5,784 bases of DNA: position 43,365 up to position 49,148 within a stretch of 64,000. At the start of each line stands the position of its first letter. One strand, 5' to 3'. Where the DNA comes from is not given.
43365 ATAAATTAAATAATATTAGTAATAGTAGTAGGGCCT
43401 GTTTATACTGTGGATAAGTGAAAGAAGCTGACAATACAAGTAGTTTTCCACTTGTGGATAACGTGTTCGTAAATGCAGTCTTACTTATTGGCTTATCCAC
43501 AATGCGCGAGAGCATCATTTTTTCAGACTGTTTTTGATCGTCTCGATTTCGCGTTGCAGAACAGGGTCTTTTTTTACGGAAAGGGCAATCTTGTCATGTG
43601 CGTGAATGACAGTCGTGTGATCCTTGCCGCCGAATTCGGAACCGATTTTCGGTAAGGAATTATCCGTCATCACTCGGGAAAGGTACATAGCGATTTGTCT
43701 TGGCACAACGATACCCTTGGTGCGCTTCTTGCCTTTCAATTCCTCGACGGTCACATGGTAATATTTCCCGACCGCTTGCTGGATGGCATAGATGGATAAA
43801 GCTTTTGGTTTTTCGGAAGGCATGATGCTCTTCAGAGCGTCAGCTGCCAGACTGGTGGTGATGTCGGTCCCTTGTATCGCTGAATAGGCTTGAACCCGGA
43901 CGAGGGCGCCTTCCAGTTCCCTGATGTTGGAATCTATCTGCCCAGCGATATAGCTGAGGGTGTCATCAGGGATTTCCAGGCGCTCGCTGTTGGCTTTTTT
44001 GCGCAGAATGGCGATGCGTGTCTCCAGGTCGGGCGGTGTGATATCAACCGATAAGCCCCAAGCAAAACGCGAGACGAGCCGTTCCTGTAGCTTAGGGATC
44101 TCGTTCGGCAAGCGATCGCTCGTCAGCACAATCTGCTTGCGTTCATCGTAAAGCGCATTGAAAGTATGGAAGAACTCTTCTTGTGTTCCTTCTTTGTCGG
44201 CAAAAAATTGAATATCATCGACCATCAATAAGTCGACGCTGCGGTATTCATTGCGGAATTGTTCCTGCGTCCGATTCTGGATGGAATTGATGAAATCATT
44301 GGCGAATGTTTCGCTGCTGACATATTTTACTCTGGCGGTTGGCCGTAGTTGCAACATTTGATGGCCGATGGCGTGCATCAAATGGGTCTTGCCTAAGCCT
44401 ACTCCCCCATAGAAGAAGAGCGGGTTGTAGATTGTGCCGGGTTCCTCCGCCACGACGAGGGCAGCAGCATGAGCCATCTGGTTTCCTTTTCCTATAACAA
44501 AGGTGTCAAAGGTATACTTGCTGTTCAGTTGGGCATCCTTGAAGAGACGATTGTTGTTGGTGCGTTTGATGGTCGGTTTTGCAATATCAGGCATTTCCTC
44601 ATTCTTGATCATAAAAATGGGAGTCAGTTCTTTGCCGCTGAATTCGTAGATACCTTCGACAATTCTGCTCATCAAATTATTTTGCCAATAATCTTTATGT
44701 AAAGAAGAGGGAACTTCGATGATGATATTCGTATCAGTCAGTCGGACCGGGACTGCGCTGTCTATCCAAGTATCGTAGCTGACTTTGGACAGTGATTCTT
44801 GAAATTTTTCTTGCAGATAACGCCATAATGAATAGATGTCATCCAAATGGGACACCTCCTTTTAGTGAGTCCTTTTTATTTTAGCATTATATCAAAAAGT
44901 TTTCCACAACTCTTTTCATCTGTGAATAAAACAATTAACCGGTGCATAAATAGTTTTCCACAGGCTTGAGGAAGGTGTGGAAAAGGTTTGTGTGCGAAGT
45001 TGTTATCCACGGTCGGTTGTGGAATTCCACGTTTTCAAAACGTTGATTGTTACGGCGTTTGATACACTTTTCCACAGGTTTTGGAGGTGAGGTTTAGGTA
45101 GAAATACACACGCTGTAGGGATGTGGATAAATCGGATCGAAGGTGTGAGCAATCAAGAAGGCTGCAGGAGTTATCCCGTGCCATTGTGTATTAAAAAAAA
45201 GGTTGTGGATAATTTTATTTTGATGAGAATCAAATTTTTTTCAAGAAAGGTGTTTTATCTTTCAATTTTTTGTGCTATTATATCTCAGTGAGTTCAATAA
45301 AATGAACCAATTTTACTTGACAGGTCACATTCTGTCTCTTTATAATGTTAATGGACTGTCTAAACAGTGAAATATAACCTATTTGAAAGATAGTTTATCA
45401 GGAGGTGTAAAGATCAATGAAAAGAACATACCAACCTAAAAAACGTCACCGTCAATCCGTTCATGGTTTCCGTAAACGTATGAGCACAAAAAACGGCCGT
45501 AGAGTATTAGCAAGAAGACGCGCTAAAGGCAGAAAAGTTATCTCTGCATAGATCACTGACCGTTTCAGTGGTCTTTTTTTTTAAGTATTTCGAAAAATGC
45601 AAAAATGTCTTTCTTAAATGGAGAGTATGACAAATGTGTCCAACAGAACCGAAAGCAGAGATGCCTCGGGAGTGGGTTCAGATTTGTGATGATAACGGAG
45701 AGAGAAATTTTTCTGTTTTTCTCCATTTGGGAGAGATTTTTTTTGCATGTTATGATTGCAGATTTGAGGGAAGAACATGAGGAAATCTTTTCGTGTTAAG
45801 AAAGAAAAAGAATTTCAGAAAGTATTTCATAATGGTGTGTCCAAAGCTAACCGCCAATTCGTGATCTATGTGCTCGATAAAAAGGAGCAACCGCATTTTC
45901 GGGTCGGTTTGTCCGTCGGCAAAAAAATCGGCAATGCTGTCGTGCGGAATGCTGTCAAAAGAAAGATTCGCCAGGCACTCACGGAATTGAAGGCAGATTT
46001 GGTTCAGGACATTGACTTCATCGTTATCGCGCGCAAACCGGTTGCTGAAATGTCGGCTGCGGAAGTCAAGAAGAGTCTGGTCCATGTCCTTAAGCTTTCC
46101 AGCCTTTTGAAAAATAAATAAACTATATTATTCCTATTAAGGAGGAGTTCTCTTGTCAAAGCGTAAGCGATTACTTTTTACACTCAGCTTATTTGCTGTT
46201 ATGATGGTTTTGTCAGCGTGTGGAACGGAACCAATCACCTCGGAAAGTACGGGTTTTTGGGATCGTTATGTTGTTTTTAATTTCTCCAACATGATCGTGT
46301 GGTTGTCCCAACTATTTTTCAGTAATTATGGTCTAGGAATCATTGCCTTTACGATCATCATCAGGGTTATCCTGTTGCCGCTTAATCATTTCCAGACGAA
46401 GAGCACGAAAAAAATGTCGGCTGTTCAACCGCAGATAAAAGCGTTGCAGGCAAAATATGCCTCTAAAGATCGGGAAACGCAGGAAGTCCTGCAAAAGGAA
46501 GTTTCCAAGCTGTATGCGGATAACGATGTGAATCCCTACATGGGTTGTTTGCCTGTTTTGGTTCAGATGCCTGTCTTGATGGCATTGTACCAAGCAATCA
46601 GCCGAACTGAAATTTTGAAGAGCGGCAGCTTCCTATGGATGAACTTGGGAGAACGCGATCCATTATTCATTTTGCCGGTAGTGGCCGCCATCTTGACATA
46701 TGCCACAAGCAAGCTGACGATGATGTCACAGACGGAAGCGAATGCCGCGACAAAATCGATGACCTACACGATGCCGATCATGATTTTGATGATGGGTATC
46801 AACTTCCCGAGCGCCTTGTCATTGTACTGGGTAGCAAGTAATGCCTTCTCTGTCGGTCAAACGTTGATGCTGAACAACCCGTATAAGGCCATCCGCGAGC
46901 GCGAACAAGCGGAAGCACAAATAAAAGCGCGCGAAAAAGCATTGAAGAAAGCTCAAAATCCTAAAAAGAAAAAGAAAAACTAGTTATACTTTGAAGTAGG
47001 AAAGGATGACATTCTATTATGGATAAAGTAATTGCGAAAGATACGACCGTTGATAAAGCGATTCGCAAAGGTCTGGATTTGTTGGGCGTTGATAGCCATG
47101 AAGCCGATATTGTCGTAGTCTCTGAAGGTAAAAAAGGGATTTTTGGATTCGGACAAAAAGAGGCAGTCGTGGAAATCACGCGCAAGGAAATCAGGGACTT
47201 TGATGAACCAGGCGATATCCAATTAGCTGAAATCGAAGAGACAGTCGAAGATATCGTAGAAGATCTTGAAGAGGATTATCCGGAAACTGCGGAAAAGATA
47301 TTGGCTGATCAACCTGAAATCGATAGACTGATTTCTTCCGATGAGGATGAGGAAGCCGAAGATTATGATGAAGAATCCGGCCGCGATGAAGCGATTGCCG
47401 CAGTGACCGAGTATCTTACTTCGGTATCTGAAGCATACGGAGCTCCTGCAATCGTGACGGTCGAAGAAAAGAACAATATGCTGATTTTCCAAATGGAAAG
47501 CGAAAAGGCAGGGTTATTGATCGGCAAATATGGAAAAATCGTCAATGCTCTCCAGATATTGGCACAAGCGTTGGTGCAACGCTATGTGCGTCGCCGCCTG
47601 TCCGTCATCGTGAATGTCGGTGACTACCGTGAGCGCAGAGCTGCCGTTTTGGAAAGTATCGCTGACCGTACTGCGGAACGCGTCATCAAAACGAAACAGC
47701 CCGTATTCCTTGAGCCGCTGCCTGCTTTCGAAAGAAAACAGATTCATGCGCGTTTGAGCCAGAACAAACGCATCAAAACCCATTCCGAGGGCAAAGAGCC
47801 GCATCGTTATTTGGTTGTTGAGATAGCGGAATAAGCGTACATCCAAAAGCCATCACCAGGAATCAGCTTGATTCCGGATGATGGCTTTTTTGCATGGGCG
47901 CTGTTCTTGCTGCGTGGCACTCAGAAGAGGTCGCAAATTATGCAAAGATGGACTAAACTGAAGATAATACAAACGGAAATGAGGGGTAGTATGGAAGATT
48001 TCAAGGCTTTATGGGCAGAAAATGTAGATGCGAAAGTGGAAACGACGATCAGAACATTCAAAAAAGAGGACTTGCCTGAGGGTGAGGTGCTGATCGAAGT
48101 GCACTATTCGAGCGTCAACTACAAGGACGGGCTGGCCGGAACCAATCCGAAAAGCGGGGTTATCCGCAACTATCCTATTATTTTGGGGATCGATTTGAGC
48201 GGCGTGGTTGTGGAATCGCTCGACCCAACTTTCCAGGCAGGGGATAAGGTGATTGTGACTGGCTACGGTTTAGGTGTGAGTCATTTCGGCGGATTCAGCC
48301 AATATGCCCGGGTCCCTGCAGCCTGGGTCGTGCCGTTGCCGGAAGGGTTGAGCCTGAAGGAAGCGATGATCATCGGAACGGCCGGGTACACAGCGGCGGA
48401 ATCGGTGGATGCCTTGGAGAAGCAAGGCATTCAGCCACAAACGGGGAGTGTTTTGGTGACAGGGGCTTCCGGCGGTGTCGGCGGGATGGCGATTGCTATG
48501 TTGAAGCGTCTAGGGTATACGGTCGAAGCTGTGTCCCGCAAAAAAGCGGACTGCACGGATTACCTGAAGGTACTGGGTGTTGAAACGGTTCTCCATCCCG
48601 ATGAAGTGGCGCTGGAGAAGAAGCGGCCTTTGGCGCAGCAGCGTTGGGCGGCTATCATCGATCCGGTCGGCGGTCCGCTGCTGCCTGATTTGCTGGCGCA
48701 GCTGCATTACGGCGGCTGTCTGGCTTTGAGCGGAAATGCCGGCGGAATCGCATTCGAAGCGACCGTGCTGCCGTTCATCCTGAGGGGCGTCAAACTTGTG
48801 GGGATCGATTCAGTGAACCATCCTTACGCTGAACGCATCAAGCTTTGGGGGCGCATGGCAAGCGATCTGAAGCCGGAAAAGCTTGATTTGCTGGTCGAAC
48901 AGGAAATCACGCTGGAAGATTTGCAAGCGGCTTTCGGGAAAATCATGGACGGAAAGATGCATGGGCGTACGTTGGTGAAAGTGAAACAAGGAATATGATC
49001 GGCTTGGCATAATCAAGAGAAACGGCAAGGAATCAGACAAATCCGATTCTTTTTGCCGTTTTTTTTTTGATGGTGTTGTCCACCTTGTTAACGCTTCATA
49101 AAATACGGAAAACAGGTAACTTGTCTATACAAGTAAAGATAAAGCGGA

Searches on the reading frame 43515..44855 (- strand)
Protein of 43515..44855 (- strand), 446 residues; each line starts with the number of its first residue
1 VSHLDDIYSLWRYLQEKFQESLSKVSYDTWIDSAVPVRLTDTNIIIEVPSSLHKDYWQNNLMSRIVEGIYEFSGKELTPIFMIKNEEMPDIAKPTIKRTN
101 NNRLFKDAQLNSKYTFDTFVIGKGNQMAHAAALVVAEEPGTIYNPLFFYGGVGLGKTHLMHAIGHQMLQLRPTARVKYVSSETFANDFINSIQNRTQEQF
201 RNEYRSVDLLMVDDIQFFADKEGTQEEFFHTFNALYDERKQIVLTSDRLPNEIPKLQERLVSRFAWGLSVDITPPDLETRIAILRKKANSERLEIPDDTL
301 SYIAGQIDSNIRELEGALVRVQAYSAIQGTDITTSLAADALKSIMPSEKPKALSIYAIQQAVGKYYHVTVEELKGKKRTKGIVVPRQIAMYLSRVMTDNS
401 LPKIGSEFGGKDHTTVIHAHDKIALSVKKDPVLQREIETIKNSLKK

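Call 8: search_protein_families(library=ncbifam, proteins=[window:43515-44855:-])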
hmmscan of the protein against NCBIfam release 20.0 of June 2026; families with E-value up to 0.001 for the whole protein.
window:43515-44855:- (446 aa): 21 families
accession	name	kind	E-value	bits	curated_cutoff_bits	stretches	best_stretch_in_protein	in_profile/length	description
TIGR00362.1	DnaA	equivalog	3.1e-172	573.6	343.9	1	11-444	1-437/437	chromosomal replication initiator protein DnaA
NF001154.0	PRK00149.3-3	equivalog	2.8e-103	346.4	410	1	15-446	15-460/462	chromosomal replication initiator protein DnaA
NF009087.0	PRK12422.1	equivalog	1.9e-66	225.1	657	1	28-442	21-437/455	chromosomal replication initiator protein DnaA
TIGR03420.1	DnaA_homol_Hda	equivalog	1.7e-31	109.5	194.8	1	109-341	7-225/226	DnaA regulatory inactivator Hda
NF038214.1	IS21_help_AAA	equivalog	6.5e-16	58.7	200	1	99-248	45-192/232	IS21-like element helper ATPase IstB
NF005982.0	PRK08084.1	equivalog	1.3e-15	57.6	268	1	111-339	16-231/235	DnaA inactivator Hda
NF005992.0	PRK08116.1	subfamily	4.4e-13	49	189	1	110-287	78-261/269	hypothetical protein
NF005304.0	PRK06835.1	equivalog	6.9e-13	48.4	215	1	144-264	184-305/330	ATP-binding protein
NF006571.0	PRK09087.1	equivalog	2.7e-09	37.1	297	1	208-346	90-225/228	DnaA regulatory inactivator HdaA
NF006505.0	PRK08939.1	equivalog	1.1e-08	34.8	228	1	124-215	137-226/306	primosomal protein DnaI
NF005149.0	PRK06620.1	equivalog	1.2e-07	31.2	316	1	196-343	79-216/221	hypothetical protein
NF009043.0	PRK12377.1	subfamily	2.2e-07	30.7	389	1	109-223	66-180/248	ATP-binding protein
NF040713.1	ZapE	equivalog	7.1e-07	28.8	140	1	140-253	50-162/344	cell division protein ZapE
NF005931.1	PRK07952.1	equivalog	8.4e-07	28.8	357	1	110-221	65-178/246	replicative helicase loader DnaC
NF006485.0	PRK08903.1-5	equivalog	1.6e-06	28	289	1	104-338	5-222/233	DnaA regulatory inactivator Hda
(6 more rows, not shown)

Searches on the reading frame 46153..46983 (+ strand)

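Call 9: search_protein_families(library=ncbifam, proteins=[window:46153-46983:+])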
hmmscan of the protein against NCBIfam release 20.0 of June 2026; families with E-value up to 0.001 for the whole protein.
window:46153-46983:+ (276 aa): 22 families
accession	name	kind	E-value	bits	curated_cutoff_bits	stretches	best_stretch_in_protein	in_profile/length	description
NF002803.0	PRK02944.1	equivalog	3.1e-85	285.7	377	1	4-244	2-244/255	YidC family membrane integrase SpoIIIJ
TIGR03592.1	yidC_oxa1_cterm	subfamily_domain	1.9e-59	200.9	84.3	1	58-241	1-190/191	membrane protein insertase YidC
NF002357.0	PRK01318.2-4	equivalog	1.3e-42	146.3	479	1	45-256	322-528/532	membrane protein insertase YidC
NF002687.0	PRK02463.1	equivalog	5.7e-41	140.3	425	1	3-270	4-277/307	membrane protein insertase YidC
NF002352.0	PRK01318.1-3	equivalog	2e-39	136.2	447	1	55-247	368-555/562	membrane protein insertase YidC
NF002350.0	PRK01315.1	equivalog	5.6e-37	127.6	282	2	59-151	42-130/329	membrane protein insertase YidC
NF002351.0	PRK01318.1-1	equivalog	5.8e-36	124.3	740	1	48-240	343-530/545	membrane protein insertase YidC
NF002356.0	PRK01318.2-3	equivalog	1.5e-35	122.7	460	1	38-274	356-601/627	membrane protein insertase YidC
NF002353.0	PRK01318.1-4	equivalog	1.4e-34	119.7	365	1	50-255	369-588/596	membrane protein insertase YidC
NF002355.0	PRK01318.2-2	equivalog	6.5e-33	114.1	891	1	47-243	382-596/602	membrane protein insertase YidC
NF002354.0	PRK01318.2-1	equivalog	5.3e-32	111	1094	1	51-256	346-543/548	membrane protein insertase YidC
NF002899.0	PRK03449.1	equivalog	1e-31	110.4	276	2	51-149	24-118/359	membrane protein insertase YidC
NF002359.0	PRK01318.2-6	equivalog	1.2e-28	99.9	600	1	34-273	360-607/624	membrane protein insertase YidC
NF002358.0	PRK01318.2-5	equivalog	4.1e-27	95.2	605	1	48-238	330-533/545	membrane protein insertase YidC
NF002168.0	PRK01001.1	equivalog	5.9e-27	94.4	670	1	52-243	569-777/795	membrane protein insertase YidC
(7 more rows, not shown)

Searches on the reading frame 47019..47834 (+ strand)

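Call 9: search_protein_families(library=ncbifam, proteins=[window:47019-47834:+])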
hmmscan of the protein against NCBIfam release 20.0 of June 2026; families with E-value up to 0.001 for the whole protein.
window:47019-47834:+ (271 aa): 1 family
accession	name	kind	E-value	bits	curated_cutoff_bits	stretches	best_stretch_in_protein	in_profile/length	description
NF041568.1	Jag_EloR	equivalog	1.5e-60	204.7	145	1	4-268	2-202/203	RNA-binding cell elongation regulator Jag/EloR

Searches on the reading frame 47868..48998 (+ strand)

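Call 9: search_protein_families(library=ncbifam, proteins=[window:47868-48998:+])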
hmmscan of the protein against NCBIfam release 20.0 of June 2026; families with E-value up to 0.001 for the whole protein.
window:47868-48998:+ (376 aa): 23 families
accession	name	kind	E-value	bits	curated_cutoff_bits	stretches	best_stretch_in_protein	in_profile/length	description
TIGR02823.1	oxido_YhdH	subfamily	9.9e-130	432.1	297.25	1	46-372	1-324/324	acrylyl-CoA reductase family protein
NF051456.1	acrylyl_AcuI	equivalog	3e-106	354.9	440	1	45-373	1-325/325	acrylyl-CoA reductase (NADPH)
TIGR02824.1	quinone_pig3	subfamily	3.7e-25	88.6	296.8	1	65-371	21-324/325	putative NAD(P)H quinone oxidoreductase, PIG3 family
NF041172.1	AcrlCoa_red_Thmprot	equivalog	5.2e-24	84.8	500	2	141-371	116-333/334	acryloyl-CoA reductase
NF010344.0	PRK13771.1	subfamily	1.5e-23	83.3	349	2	141-372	116-333/334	putative alcohol dehydrogenase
NF047908.1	AldhRedAhr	equivalog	1.1e-13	50.8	470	1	137-287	116-258/335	NADPH-dependent aldehyde reductase Ahr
TIGR01751.1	crot-CoA-red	equivalog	3.1e-13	49.2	378.55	1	133-254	133-251/398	crotonyl-CoA carboxylase/reductase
TIGR02817.1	adh_fam_1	subfamily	5.4e-12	45.8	284.05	1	71-243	29-200/336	zinc-binding alcohol dehydrogenase family protein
NF041183.1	Pks2_ls1_myc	equivalog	3.7e-09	34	2400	1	68-243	1429-1595/2086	sulfolipid-1 biosynthesis phthioceranic/hydroxyphthioceranic acid synthase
NF003808.0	PRK05396.1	equivalog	1.3e-07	30.8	380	1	128-363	106-332/341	L-threonine 3-dehydrogenase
TIGR00692.1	tdh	equivalog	2.6e-06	26.7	458.35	1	131-363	107-332/340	L-threonine 3-dehydrogenase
NF058644.1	CurcmRedCuraProt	equivalog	5.9e-06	25.6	440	1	68-374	27-335/336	NADPH-dependent curcumin/dihydrocurcumin reductase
NF007489.0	PRK10083.1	equivalog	1.6e-05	24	376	1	133-223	107-190/339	Zn-dependent oxidoreductase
NF008024.0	PRK10754.1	subfamily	1.8e-05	24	348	1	63-292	20-242/327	NADPH:quinone reductase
TIGR03366.1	HpnZ_proposed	hypoth_equivalog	1.9e-05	24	328.1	1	139-290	106-254/315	putative phosphonate catabolism associated alcohol dehydrogenase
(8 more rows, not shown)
